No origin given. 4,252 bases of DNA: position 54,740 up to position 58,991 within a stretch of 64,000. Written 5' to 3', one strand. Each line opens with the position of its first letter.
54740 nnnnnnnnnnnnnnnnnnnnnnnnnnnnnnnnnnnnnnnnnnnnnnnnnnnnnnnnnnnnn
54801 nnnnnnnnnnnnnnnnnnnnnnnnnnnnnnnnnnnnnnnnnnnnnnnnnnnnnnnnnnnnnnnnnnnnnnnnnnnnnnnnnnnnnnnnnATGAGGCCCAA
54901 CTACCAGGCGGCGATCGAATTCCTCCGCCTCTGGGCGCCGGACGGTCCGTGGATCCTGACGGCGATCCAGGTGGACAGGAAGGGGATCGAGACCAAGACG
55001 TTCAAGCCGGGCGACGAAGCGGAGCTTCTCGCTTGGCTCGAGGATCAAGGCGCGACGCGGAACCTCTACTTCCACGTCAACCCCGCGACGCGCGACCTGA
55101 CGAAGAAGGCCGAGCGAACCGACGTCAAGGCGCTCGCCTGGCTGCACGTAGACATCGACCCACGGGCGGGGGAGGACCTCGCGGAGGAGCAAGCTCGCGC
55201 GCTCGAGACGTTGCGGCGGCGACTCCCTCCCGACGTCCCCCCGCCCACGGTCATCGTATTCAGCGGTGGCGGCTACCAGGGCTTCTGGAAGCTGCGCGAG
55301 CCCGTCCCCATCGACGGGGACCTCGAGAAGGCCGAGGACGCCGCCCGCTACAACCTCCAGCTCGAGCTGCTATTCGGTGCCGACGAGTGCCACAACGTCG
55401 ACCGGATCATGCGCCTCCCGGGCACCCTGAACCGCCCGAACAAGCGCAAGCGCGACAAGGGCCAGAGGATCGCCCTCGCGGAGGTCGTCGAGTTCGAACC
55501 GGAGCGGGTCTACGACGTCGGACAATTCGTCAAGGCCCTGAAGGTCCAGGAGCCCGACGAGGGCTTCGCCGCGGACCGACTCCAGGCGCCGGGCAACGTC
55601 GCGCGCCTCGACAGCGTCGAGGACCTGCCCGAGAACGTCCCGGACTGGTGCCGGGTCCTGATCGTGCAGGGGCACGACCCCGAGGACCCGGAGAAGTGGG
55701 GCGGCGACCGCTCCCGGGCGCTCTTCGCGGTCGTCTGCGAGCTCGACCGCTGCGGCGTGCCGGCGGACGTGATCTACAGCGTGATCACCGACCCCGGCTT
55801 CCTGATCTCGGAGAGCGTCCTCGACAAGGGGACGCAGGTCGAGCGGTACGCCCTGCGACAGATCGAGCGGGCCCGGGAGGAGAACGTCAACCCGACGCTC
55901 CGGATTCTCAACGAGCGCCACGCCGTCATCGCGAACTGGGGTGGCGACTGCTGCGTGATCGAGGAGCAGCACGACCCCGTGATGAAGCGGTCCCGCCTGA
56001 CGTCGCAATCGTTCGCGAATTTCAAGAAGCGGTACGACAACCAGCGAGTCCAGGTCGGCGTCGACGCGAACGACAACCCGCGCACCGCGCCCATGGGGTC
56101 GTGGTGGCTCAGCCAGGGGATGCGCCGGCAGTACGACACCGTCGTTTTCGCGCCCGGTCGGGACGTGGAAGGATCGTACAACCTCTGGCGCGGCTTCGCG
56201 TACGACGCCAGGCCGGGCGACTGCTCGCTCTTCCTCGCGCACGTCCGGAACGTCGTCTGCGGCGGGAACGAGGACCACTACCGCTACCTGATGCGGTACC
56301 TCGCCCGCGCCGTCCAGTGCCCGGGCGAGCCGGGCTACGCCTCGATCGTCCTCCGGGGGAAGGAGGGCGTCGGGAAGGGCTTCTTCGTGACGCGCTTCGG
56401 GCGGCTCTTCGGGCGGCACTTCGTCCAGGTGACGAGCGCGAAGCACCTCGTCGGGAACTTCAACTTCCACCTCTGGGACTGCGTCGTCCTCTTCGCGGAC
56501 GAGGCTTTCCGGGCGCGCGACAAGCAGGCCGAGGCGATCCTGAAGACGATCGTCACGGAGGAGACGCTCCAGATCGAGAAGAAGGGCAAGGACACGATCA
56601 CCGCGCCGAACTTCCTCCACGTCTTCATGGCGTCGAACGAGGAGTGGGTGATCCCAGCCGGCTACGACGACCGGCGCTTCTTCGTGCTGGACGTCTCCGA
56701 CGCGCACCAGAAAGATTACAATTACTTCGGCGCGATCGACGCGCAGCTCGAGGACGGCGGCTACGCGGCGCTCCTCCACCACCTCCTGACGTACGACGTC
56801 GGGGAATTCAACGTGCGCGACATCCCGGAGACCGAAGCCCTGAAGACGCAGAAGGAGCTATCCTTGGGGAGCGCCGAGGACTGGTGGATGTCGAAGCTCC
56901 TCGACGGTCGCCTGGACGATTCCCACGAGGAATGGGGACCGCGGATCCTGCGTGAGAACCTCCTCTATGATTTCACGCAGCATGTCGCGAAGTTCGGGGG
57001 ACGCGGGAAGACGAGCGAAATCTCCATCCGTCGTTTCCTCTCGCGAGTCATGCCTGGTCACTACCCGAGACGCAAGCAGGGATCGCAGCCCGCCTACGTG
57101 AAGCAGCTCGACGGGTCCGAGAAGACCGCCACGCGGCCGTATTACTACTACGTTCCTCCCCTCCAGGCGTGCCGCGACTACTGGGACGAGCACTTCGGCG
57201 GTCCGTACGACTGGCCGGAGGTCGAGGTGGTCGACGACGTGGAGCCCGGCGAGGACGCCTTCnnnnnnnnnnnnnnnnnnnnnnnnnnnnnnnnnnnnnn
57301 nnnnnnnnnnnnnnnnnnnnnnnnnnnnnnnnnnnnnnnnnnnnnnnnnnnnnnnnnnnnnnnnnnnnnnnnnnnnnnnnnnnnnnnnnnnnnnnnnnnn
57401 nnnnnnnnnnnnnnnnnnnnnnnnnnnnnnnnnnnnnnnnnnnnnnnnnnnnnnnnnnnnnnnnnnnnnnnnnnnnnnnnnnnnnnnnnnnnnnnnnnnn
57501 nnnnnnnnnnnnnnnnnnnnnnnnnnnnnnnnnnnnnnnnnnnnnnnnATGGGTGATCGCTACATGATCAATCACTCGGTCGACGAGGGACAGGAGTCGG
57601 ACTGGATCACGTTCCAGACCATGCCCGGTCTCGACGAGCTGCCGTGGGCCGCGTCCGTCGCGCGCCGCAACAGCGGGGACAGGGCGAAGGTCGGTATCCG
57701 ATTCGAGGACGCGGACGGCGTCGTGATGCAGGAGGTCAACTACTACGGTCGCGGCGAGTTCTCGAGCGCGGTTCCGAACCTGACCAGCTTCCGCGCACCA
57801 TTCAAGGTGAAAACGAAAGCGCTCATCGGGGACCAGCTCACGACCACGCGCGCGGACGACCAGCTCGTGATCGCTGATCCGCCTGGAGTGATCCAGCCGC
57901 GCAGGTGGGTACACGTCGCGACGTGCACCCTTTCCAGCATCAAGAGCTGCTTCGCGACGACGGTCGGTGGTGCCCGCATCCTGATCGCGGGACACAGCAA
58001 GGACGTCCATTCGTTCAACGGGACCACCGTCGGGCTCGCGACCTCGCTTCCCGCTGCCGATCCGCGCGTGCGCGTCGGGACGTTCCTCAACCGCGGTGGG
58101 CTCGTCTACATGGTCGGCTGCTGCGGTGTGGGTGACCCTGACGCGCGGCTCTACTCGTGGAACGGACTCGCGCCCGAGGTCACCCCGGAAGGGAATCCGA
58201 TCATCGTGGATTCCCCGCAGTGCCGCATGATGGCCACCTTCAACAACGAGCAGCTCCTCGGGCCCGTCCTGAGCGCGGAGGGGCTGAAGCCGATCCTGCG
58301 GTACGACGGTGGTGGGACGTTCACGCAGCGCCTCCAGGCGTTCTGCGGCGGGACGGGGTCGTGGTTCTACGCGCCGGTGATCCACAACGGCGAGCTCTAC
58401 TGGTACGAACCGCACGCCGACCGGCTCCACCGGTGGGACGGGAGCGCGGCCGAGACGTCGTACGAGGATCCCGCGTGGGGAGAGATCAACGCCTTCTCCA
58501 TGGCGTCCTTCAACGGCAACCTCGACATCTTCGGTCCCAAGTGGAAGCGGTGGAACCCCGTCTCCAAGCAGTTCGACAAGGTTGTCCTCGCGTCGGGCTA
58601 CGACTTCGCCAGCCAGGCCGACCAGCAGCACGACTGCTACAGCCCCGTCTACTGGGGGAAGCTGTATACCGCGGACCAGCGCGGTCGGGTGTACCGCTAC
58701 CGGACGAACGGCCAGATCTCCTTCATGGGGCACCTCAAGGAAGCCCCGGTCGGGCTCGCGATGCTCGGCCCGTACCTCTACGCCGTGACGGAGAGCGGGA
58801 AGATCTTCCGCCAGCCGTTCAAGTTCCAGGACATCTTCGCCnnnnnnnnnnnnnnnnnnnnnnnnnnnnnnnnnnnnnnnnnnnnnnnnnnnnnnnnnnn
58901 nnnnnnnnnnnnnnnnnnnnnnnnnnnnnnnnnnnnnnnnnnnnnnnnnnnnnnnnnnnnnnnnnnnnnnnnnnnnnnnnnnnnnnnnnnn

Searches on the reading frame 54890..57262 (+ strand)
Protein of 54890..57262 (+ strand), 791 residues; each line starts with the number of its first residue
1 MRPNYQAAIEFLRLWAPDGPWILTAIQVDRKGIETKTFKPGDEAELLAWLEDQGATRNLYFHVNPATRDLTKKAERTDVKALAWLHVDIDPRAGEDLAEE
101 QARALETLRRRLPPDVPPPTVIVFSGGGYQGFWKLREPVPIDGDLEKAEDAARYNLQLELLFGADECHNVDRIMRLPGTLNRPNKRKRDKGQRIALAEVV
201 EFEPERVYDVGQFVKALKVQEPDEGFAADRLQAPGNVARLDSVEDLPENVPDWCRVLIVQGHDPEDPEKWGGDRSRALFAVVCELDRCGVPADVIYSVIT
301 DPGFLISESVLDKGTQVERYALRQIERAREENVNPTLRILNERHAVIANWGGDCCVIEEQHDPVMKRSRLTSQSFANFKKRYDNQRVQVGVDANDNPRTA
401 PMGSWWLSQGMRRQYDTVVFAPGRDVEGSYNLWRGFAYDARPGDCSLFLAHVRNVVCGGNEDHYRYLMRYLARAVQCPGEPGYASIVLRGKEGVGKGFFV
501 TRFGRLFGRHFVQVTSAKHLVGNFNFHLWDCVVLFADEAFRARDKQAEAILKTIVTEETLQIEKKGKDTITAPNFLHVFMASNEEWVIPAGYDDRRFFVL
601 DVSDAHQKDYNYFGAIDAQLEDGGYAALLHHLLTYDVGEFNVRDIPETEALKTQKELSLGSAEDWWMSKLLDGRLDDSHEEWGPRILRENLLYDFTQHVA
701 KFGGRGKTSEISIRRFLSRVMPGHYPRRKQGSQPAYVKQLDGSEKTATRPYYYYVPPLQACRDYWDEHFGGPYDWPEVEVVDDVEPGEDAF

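Call 41: search_protein_families(library=pfam, proteins=[window:54890-57262:+], max_evalue=1)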
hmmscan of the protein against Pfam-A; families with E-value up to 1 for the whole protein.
window:54890-57262:+ (791 aa): 5 families
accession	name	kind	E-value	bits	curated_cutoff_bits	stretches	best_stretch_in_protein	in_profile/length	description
PF19263.5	DUF5906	-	4.1e-21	76.2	27.6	1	488-596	1-114/114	Family of unknown function (DUF5906)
PF16793.10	RepB_primase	-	3.4e-05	24.2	24.3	1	88-220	67-182/186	RepB DNA-primase N-terminal domain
PF05272.17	VapE-like_dom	-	0.003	17.5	25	1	466-606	31-168/217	Virulence-associated protein E-like domain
PF07728.20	AAA_5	-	0.012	16.1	22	0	487-584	3-123/139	AAA domain (dynein-related subfamily)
PF03580.19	Herpes_UL14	-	0.15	12.8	25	1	541-584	3-46/146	Herpesvirus UL14-like protein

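Call 57: find_related_loci(query=window:54890-57262:+, collection=metagenome_contigs, flank=10000)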
Query window:54890-57262:+ (791 aa) in metagenome_contigs; peptide patterns used: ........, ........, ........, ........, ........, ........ (x = any residue, [..] = any of these).
48 stretches matched a pattern; 1 encode a relative of the query (tblastn E <= 1e-3); 1 distinct loci.
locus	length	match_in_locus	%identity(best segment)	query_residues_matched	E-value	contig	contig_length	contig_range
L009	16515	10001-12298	49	1-776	0e+0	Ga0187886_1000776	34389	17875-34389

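Call 74: find_related_loci(query=window:54890-57262:+, collection=viral_contigs, flank=10000)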
Query window:54890-57262:+ (791 aa) in viral_contigs; peptide patterns used: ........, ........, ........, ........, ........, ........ (x = any residue, [..] = any of these).
5 stretches matched a pattern; 1 encode a relative of the query (tblastn E <= 1e-3); 1 distinct loci.
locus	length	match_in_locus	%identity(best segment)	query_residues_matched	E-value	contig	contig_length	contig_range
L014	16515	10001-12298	49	1-776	0e+0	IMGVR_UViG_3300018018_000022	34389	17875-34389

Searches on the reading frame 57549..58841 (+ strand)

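Call 41: search_protein_families(library=pfam, proteins=[window:57549-58841:+], max_evalue=1)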
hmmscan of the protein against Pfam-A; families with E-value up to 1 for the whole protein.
window:57549-58841:+ (431 aa): 1 family
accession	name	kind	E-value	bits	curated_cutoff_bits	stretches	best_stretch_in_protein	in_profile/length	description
PF20067.5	SSL_N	-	0.29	11.5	18.9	0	370-383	32-45/46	Strictosidine synthase-like, N-terminal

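Call 59: search_protein_families(library=phrogs, proteins=[window:57549-58841:+], max_evalue=5)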
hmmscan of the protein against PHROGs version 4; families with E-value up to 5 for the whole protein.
window:57549-58841:+ (431 aa): 0 families
